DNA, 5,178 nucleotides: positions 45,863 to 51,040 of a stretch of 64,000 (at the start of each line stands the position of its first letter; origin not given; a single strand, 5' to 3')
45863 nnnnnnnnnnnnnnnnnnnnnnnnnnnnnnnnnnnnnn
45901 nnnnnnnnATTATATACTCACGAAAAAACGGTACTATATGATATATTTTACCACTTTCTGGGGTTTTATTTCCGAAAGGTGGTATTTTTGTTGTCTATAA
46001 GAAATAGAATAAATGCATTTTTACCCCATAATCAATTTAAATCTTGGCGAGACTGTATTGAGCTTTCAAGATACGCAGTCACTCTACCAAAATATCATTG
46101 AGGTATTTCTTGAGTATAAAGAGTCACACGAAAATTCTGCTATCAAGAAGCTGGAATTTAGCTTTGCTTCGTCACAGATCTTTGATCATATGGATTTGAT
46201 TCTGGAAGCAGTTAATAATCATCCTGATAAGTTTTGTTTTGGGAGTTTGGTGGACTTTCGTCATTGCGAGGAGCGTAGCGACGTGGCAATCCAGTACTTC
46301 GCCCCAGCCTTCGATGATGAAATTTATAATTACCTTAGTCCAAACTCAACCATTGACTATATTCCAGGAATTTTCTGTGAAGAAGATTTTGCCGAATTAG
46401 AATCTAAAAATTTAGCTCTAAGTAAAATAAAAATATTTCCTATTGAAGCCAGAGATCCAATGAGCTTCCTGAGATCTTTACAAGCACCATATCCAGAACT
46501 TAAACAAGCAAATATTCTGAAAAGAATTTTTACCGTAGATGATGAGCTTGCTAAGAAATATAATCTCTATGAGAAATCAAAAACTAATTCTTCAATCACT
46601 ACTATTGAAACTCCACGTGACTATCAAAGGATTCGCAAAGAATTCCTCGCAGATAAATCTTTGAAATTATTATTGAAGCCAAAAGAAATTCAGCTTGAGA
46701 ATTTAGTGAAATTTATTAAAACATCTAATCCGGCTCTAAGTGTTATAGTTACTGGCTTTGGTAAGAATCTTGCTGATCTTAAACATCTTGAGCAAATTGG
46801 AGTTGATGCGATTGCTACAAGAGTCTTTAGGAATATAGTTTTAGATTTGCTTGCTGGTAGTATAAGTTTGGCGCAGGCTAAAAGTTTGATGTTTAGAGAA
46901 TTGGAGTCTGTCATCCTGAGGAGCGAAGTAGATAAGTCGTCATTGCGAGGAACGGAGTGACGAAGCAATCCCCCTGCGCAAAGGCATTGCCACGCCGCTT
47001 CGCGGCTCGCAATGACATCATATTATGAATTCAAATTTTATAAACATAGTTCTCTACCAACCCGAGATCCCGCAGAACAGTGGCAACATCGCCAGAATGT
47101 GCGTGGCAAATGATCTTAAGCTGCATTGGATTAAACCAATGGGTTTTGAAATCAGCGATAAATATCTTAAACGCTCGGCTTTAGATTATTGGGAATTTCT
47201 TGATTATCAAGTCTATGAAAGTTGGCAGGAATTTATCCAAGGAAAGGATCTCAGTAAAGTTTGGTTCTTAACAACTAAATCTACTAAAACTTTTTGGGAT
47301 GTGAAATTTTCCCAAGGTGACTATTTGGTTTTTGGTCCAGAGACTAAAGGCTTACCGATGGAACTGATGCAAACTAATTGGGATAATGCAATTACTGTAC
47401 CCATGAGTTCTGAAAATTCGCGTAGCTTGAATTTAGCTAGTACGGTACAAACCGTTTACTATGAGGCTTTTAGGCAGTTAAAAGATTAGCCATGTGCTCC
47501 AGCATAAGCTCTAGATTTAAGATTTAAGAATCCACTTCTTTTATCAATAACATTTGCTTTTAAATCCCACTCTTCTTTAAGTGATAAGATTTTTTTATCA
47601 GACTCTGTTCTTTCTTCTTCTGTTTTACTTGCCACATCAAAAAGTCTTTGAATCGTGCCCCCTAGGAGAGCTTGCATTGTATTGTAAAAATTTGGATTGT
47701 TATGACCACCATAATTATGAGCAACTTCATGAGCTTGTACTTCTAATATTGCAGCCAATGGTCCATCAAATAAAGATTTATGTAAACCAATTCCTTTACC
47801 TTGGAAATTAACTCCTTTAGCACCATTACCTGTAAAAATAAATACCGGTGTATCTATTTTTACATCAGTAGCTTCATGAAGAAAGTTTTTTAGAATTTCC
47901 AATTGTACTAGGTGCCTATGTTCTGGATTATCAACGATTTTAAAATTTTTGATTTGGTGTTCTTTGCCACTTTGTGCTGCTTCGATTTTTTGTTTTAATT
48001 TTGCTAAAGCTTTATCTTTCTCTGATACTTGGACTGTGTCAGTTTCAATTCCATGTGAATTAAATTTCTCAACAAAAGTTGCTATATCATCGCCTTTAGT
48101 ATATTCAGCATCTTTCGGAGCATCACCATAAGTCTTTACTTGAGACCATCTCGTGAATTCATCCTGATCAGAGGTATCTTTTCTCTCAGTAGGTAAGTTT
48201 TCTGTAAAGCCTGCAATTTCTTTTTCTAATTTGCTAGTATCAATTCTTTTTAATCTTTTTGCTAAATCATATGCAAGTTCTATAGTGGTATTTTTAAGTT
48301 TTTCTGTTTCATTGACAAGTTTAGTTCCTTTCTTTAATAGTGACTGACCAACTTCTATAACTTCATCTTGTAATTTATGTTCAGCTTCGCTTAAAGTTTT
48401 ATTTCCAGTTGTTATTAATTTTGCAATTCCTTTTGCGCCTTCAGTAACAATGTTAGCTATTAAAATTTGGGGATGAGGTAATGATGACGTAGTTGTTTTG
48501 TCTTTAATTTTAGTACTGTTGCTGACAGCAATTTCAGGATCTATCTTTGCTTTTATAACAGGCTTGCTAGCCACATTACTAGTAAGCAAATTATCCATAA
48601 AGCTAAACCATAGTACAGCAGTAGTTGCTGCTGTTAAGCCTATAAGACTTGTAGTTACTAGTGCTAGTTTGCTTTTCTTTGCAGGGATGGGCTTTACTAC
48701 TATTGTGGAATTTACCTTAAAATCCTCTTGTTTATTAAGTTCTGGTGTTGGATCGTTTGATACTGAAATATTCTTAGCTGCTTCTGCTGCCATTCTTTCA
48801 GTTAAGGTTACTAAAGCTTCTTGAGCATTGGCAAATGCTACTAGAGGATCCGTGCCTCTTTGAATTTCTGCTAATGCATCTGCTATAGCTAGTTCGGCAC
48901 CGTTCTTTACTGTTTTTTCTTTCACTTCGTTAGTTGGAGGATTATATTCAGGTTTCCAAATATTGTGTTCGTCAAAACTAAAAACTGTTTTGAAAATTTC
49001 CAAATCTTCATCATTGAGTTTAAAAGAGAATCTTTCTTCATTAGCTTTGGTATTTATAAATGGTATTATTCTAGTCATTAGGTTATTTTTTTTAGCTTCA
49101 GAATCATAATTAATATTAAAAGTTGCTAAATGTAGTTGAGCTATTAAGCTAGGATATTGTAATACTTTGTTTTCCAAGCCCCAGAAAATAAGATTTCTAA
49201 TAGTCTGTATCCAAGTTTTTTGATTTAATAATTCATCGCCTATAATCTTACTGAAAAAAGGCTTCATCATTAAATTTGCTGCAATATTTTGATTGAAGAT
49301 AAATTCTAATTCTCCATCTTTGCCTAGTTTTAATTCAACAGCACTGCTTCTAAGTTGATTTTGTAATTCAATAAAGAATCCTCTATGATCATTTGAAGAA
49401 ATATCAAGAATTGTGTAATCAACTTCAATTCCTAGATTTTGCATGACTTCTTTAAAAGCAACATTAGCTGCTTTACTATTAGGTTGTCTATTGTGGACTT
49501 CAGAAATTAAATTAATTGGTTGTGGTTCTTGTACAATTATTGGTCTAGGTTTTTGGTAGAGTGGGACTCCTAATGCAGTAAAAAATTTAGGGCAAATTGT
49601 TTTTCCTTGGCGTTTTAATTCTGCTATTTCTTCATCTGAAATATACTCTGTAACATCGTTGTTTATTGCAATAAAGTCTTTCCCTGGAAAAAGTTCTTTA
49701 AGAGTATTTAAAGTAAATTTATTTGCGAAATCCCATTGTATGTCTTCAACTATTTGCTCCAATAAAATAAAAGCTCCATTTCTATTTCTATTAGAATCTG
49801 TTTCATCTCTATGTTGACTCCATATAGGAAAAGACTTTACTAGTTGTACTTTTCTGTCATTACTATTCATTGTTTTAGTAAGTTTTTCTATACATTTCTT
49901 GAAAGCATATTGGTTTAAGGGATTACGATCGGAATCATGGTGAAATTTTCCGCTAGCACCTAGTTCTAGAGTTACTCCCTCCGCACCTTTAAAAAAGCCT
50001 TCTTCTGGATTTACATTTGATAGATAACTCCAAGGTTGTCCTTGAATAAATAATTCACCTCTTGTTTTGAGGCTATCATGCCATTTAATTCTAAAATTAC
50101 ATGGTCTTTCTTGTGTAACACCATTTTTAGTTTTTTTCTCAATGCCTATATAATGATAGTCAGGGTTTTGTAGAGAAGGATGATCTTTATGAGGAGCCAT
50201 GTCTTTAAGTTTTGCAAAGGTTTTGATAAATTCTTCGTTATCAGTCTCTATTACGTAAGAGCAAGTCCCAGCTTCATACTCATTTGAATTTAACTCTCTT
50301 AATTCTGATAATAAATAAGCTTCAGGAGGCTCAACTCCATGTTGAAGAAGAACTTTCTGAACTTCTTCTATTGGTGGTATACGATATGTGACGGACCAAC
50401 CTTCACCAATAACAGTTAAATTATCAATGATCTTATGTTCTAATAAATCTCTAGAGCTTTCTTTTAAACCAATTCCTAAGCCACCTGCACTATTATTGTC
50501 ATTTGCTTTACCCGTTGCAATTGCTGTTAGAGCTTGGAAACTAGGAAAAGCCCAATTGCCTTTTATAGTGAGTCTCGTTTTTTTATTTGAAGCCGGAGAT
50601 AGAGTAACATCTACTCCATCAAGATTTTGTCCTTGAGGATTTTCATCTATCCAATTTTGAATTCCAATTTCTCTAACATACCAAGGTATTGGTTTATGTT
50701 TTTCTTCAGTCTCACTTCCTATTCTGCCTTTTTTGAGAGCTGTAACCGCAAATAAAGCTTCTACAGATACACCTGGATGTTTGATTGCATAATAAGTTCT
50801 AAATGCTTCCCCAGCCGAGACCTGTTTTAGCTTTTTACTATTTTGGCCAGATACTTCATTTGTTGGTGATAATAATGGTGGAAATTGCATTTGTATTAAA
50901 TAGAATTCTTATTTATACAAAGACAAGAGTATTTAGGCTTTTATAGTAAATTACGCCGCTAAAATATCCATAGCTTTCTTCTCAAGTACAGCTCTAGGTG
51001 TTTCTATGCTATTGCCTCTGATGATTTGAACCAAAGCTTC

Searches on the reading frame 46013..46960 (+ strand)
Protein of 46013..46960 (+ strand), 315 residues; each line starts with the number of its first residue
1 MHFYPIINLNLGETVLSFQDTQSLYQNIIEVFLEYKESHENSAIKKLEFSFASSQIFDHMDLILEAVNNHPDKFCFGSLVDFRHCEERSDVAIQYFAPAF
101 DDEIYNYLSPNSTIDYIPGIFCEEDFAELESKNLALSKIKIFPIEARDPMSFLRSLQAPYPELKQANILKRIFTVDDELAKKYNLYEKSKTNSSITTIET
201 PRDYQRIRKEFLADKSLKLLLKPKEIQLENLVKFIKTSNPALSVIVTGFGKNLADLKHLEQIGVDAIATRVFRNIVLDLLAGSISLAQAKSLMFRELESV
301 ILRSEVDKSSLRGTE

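Call 7: search_protein_families(library=pfam, proteins=[window:46013-46960:+], max_evalue=0.001)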
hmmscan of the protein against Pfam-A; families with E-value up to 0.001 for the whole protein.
window:46013-46960:+ (315 aa): 1 family
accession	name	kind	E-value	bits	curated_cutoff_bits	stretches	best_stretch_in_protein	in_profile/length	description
PF01081.25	Aldolase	-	7e-05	22.8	27.8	1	42-164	32-150/196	KDPG and KHG aldolase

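Call 110: search_protein_families(library=ncbifam, proteins=[window:46013-46960:+], max_evalue=0.01)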
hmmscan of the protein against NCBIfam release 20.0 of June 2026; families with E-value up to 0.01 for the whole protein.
window:46013-46960:+ (315 aa): 5 families
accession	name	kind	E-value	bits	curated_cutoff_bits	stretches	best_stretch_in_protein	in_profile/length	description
TIGR01182.1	eda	subfamily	2e-06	27.3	156.05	1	44-164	34-150/204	bifunctional 4-hydroxy-2-oxoglutarate aldolase/2-dehydro-3-deoxy-phosphogluconate aldolase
NF004325.0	PRK05718.1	subfamily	5e-05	22.7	241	1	45-164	42-157/213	keto-hydroxyglutarate-aldolase/keto-deoxy-phosphogluconate aldolase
NF005119.0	PRK06552.1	subfamily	0.00042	19.9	238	0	96-163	93-156/213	bifunctional 2-keto-4-hydroxyglutarate aldolase/2-keto-3-deoxy-6-phosphogluconate aldolase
NF005673.0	PRK07455.1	equivalog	0.0031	16.7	232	1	77-163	70-154/213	bifunctional 4-hydroxy-2-oxoglutarate aldolase/2-dehydro-3-deoxy-phosphogluconate aldolase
NF005499.0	PRK07114.1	equivalog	0.0045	16.7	275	0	74-162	74-159/223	bifunctional 4-hydroxy-2-oxoglutarate aldolase/2-dehydro-3-deoxy-phosphogluconate aldolase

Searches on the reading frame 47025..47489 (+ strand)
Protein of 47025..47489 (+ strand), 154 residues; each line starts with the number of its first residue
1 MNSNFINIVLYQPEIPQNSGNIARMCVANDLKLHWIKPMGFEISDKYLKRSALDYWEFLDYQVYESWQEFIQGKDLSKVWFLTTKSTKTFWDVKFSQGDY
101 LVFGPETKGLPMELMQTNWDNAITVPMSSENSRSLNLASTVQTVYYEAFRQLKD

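Call 63: search_protein_families(library=pfam, proteins=[window:47025-47489:+], max_evalue=0.01)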
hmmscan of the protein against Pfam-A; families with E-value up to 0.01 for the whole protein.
window:47025-47489:+ (154 aa): 1 family
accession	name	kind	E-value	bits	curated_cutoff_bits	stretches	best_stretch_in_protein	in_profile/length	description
PF00588.24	SpoU_methylase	-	2.1e-28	99.6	29.7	1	6-146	2-142/142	SpoU rRNA Methylase family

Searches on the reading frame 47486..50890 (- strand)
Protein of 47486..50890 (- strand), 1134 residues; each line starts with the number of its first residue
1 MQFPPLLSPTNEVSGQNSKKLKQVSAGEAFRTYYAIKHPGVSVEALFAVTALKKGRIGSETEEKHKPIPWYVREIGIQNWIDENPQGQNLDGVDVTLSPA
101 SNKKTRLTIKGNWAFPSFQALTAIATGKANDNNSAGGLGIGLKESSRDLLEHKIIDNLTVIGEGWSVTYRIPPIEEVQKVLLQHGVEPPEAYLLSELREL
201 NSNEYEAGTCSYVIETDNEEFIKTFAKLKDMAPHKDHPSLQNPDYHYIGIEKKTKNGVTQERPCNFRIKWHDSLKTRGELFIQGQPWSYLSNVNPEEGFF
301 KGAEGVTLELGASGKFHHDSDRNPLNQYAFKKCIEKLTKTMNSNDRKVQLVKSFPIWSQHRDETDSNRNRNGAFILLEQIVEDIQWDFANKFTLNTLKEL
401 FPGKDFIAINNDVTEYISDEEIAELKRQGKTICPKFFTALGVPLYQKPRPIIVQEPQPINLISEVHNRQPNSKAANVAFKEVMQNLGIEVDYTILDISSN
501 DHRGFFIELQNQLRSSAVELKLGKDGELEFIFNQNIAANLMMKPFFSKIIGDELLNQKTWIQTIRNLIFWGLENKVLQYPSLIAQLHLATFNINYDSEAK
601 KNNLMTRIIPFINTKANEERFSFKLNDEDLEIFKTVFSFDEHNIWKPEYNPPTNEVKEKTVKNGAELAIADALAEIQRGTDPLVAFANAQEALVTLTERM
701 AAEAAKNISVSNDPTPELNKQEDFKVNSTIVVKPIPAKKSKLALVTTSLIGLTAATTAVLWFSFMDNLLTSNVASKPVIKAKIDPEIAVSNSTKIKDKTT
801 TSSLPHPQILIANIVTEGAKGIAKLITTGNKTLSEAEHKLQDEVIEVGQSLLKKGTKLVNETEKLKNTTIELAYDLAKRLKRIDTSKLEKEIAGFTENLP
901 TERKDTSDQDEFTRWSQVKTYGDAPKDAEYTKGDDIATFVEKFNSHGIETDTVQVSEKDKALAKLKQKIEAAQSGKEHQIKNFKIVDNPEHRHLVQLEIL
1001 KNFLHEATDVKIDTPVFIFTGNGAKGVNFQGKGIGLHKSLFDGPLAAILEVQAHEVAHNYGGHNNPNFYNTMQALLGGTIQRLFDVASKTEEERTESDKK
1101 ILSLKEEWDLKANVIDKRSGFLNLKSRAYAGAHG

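Call 5: search_protein_families(library=pfam, proteins=[window:47486-50890:-], max_evalue=1)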
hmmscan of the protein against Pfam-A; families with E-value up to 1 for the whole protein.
window:47486-50890:- (1134 aa): 3 families
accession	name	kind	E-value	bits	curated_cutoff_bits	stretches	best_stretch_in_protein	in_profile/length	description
PF12949.13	HeH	-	0.024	14.8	28.9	0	591-604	16-29/35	HeH/LEM domain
PF05659.16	RPW8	-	0.11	12.5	30.4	1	833-886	54-106/139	Arabidopsis broad-spectrum mildew resistance protein RPW8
PF01435.24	Peptidase_M48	-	0.19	12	20.3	1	1025-1070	41-87/186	Peptidase family M48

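Call 6: search_protein_families(library=ncbifam, proteins=[window:47486-50890:-], max_evalue=1)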
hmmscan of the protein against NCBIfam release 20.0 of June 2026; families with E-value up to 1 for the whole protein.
window:47486-50890:- (1134 aa): 1 family
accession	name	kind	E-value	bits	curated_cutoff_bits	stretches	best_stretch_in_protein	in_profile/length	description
NF042960.1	AcphenoCarb_ApcA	equivalog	0.043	12.1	1250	1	996-1089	411-506/658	acetophenone carboxylase subunit alpha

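Call 36: search_protein_families(library=phrogs, proteins=[window:47486-50890:-], max_evalue=0.1)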
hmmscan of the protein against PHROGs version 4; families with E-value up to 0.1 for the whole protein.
window:47486-50890:- (1134 aa): 0 families

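Call 37: search_protein_families(library=padloc, proteins=[window:47486-50890:-], max_evalue=0.1)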
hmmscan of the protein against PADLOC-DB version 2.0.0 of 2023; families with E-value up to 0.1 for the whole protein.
window:47486-50890:- (1134 aa): 0 families
